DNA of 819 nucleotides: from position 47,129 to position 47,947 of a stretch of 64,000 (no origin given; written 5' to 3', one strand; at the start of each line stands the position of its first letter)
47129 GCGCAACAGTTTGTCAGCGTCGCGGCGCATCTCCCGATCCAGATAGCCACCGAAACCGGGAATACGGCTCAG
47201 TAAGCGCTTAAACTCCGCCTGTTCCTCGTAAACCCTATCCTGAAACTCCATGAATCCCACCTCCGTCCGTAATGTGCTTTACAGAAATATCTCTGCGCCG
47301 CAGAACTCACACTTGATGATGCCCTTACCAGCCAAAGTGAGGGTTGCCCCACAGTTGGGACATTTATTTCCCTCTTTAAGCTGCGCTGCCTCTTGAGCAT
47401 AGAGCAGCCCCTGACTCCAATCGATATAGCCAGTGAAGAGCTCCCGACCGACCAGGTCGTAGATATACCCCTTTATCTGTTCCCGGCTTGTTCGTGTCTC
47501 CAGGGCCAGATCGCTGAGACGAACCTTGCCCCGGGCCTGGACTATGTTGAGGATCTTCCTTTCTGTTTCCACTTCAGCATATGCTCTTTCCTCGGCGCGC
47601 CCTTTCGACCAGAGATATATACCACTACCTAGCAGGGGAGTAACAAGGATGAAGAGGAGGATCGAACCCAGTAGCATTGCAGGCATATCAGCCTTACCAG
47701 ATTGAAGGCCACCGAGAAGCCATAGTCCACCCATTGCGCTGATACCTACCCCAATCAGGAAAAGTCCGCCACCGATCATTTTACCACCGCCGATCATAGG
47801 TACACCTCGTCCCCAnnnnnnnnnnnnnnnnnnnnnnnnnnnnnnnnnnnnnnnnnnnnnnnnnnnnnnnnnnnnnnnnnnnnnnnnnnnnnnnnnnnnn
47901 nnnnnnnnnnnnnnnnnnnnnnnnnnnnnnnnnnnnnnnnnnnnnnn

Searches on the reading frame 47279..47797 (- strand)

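Call 5: search_protein_families(library=pfam, proteins=[window:47279-47797:-])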
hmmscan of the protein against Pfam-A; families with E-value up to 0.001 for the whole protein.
window:47279-47797:- (172 aa): 1 family
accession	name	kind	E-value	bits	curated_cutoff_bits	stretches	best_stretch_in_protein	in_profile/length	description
PF21344.3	Zn_ribbon_LysW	-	0.00034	20.6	27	1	145-169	2-30/46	Alpha-aminoadipate carrier protein LysW-like, globular domain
